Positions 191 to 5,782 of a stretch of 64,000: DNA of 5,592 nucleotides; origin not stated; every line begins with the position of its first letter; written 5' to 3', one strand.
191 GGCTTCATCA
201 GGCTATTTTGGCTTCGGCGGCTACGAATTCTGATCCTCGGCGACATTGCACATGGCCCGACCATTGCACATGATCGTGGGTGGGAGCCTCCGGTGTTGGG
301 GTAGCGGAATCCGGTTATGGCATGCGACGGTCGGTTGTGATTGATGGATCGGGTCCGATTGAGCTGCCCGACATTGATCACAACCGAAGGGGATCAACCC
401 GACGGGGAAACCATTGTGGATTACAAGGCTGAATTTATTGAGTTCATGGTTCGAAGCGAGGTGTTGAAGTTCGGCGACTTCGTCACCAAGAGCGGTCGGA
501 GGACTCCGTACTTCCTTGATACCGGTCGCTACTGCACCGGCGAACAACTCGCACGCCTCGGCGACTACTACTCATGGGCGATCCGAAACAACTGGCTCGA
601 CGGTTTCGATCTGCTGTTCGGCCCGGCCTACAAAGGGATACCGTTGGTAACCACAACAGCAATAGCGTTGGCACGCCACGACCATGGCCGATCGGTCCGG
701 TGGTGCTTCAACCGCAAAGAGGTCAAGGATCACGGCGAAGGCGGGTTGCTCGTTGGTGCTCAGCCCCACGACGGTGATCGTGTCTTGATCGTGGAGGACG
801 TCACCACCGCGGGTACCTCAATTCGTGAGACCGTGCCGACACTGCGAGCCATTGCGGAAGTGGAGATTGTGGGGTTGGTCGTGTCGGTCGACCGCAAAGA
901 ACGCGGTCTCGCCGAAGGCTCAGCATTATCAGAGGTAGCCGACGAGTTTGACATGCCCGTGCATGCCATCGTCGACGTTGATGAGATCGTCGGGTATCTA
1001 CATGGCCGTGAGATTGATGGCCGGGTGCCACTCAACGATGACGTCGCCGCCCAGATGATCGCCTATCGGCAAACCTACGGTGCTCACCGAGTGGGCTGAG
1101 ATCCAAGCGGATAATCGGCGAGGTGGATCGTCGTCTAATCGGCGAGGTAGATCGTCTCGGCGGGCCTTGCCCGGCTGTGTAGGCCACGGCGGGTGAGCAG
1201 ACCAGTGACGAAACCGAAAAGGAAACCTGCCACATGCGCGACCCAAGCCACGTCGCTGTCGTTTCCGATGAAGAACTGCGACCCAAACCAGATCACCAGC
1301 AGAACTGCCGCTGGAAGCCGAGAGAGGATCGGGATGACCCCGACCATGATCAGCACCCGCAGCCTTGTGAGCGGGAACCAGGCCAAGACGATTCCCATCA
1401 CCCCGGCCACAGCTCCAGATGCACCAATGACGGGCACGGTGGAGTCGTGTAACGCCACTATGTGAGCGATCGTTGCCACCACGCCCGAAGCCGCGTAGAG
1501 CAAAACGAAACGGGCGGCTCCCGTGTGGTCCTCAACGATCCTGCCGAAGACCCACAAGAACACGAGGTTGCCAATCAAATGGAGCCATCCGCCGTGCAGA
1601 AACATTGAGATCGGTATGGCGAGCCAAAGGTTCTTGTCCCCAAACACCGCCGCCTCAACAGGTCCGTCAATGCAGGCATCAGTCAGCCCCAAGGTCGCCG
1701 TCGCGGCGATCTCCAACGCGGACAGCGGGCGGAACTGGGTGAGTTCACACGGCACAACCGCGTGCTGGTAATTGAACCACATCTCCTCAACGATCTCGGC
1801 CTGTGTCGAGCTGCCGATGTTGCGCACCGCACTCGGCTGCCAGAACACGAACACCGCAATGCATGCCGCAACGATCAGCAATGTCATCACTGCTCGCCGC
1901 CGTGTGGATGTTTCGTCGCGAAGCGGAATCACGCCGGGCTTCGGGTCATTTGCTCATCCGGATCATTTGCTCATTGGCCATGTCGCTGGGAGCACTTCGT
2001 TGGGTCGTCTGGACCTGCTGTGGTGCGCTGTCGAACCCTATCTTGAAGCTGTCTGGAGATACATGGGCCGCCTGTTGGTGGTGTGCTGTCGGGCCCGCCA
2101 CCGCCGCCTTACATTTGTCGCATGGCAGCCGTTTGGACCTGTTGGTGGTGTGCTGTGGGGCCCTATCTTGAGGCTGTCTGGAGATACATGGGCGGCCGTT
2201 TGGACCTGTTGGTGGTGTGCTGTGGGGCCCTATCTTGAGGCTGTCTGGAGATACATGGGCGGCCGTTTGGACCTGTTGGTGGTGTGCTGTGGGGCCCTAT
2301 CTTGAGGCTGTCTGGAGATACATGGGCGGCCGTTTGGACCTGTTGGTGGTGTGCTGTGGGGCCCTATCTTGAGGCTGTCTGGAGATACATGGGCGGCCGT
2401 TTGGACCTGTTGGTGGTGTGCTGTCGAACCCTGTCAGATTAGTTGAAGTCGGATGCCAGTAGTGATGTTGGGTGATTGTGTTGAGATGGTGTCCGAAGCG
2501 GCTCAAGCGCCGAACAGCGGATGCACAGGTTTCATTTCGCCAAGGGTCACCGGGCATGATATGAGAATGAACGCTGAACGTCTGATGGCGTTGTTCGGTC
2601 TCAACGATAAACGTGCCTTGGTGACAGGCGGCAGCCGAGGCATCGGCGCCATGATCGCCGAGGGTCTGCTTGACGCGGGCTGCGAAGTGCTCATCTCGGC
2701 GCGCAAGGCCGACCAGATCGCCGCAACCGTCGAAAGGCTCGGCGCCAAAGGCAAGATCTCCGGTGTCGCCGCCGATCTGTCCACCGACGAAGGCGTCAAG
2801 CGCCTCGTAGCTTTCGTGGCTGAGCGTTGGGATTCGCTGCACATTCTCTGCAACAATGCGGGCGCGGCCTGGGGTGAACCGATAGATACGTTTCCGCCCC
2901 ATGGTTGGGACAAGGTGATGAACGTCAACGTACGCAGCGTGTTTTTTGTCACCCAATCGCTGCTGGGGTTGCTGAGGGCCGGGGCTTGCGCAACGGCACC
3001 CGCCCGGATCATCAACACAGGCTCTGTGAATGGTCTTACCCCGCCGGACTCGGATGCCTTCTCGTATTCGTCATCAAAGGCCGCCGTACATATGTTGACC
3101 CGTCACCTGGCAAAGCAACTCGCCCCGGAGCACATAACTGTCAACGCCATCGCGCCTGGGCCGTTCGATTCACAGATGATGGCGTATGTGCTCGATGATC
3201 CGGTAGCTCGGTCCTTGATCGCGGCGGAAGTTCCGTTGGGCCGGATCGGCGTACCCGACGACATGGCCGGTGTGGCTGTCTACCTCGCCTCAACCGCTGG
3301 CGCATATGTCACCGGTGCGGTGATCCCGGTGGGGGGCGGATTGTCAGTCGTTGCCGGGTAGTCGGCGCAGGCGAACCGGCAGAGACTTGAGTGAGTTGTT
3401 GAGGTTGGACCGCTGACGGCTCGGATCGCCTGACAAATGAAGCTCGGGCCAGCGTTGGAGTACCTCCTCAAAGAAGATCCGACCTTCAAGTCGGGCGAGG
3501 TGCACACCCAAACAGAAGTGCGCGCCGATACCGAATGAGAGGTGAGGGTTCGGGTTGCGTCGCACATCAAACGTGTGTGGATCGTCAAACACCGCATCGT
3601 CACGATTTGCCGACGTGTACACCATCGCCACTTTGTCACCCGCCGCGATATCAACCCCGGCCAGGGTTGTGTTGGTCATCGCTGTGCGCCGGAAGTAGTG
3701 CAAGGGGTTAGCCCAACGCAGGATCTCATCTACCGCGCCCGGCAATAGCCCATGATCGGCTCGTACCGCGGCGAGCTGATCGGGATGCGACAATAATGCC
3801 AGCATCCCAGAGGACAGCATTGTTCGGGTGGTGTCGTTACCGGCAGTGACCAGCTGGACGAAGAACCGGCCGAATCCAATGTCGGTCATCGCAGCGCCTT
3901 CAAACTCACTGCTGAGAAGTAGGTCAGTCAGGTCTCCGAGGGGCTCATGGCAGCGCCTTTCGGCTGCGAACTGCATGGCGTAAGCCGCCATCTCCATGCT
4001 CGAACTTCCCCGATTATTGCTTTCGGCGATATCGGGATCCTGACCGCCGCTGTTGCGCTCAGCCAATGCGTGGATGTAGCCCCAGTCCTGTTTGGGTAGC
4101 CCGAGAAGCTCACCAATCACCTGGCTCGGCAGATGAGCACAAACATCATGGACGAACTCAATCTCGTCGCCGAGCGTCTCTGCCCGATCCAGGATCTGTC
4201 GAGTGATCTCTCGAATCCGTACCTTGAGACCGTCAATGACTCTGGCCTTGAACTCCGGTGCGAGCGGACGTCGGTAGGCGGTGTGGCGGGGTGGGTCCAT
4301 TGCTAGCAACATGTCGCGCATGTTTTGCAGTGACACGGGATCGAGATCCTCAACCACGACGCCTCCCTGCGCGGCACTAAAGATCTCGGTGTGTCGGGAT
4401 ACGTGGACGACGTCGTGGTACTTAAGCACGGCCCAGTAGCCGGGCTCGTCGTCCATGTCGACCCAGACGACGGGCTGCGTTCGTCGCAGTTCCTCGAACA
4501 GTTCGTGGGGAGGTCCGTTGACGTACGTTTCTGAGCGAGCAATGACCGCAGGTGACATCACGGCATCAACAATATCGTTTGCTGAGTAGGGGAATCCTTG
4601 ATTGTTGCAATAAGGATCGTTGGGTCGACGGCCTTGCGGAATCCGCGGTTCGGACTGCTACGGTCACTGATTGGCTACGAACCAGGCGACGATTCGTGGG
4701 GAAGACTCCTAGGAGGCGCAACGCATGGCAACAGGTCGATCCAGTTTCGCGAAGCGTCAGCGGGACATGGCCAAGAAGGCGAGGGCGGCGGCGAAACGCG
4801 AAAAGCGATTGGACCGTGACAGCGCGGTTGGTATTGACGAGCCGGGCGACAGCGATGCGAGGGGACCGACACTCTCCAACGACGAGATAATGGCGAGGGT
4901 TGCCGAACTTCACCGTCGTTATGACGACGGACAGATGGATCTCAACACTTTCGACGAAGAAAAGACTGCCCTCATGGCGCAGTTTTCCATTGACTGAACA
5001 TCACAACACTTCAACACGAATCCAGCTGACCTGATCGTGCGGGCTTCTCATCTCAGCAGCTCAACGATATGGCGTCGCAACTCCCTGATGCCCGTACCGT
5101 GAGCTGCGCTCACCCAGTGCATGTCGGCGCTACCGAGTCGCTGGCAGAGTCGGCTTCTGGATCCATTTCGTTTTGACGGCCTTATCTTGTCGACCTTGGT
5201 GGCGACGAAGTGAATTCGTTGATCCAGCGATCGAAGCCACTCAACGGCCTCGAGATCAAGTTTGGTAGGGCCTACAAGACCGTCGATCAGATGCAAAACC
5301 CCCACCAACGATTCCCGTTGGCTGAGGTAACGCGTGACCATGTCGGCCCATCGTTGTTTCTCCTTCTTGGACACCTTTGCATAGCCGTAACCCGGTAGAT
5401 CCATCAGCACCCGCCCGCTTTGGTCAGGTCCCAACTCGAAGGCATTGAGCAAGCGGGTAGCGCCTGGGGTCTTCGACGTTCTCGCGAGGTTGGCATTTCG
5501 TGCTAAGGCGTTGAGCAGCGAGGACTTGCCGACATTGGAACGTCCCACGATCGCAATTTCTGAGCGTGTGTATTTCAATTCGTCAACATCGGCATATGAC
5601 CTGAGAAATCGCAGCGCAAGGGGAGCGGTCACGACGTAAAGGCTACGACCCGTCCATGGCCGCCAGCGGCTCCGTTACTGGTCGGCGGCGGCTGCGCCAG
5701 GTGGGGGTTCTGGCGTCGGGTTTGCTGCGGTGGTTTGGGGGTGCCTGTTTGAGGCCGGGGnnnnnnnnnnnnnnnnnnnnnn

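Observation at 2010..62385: Sequence-unrelated intergenic tandem repeats share a 63-68 bp spacing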

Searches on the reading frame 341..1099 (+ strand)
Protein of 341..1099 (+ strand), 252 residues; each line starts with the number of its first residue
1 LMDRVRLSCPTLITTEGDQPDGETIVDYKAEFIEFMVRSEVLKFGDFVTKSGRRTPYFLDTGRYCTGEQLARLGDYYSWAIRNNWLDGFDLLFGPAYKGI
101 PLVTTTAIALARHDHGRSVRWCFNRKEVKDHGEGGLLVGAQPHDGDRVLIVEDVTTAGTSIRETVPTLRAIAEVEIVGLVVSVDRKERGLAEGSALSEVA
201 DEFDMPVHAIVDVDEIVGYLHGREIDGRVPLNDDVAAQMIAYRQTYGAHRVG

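Call 44: search_protein_families(library=pfam, proteins=[window:341-1099:+])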
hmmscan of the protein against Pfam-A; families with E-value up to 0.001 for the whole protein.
window:341-1099:+ (252 aa): 1 family
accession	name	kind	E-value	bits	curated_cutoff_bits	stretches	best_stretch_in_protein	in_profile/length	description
PF00156.33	Pribosyltran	-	1.4e-09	37.9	26.3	1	78-191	19-132/158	Phosphoribosyl transferase domain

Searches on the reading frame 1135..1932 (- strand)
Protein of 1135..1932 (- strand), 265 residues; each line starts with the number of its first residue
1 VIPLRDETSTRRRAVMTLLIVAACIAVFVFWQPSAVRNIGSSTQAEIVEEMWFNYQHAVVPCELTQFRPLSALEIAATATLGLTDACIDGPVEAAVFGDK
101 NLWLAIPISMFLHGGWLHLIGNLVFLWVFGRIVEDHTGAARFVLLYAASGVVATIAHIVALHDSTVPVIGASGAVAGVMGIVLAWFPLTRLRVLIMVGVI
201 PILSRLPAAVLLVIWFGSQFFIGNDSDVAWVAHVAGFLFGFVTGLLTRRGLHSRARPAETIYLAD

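Call 10: search_protein_families(library=pfam, proteins=[window:1135-1932:-])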
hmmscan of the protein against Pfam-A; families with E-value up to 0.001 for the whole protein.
window:1135-1932:- (265 aa): 1 family
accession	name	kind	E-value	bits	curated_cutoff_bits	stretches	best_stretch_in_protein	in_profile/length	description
PF01694.28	Rhomboid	-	8.3e-30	104.3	22.6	1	106-248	7-141/143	Rhomboid domain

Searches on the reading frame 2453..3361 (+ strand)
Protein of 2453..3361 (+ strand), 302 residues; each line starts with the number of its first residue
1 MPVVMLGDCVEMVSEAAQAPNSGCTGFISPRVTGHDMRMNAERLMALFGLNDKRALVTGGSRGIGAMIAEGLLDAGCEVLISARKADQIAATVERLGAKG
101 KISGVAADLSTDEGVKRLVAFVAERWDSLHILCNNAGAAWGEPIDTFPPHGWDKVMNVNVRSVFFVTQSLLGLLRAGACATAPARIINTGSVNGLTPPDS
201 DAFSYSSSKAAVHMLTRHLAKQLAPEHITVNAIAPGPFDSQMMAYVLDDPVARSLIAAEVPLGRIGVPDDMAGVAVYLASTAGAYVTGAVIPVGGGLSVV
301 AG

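Call 10: search_protein_families(library=pfam, proteins=[window:2453-3361:+])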
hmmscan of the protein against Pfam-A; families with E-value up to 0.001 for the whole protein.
window:2453-3361:+ (302 aa): 4 families
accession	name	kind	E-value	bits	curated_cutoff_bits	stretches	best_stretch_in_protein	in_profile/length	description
PF13561.12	adh_short_C2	-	9.7e-52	176.3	27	1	62-298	6-236/236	Enoyl-(Acyl carrier protein) reductase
PF00106.31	adh_short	-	1.2e-49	168.9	26.6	1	53-246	1-190/195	short chain dehydrogenase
PF23441.1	SDR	-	1.1e-07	32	27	1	52-297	7-255/258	SDR-like rossmann domain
PF08659.16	KR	-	2.9e-06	27.7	22.6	1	56-163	4-116/180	KR domain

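Call 70: find_encoding_contigs(protein=window:2453-3361:+, flank=3000, max_places=5)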
Protein window:2453-3361:+ (302 aa): no gene with exactly this product is on record in the collection.

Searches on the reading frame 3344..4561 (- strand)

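Call 10: search_protein_families(library=pfam, proteins=[window:3344-4561:-])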
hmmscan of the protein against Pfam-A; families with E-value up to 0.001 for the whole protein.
window:3344-4561:- (405 aa): 1 family
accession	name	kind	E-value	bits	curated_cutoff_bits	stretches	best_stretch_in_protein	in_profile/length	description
PF00067.27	p450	-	3.7e-24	85.8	22.8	1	209-371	239-432/462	Cytochrome P450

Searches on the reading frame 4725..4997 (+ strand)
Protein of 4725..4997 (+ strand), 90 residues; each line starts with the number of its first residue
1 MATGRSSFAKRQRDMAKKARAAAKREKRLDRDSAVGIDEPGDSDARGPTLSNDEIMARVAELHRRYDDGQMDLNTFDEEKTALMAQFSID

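Call 44: search_protein_families(library=pfam, proteins=[window:4725-4997:+])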
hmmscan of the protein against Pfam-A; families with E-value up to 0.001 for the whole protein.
window:4725-4997:+ (90 aa): 1 family
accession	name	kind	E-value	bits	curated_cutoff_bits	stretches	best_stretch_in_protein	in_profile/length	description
PF05120.17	GvpG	-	0.00035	21.1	30.6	1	53-86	31-64/67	Gas vesicle protein G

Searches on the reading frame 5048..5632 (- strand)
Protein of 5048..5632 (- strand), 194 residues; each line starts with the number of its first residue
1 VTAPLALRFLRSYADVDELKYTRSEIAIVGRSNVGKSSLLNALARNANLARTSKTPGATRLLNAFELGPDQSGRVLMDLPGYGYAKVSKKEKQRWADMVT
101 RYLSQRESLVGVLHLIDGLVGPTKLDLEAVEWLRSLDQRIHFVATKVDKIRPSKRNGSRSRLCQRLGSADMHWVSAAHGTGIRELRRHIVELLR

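Call 44: search_protein_families(library=pfam, proteins=[window:5048-5632:-])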
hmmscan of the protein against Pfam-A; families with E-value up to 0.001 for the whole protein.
window:5048-5632:- (194 aa): 4 families
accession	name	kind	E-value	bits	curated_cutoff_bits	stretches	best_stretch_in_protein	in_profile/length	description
PF01926.29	MMR_HSR1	-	2e-20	73.4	21.9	1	25-146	1-113/113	50S ribosome-binding GTPase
PF02421.24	FeoB_N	-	1.3e-08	35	27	1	25-189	2-156/156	Ferrous iron transport protein B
PF00350.29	Dynamin_N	-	1e-07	32.6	27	1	26-62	1-35/168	Dynamin family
PF03193.22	RsgA_GTPase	-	4.9e-05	23.7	30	1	24-50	107-133/174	RsgA GTPase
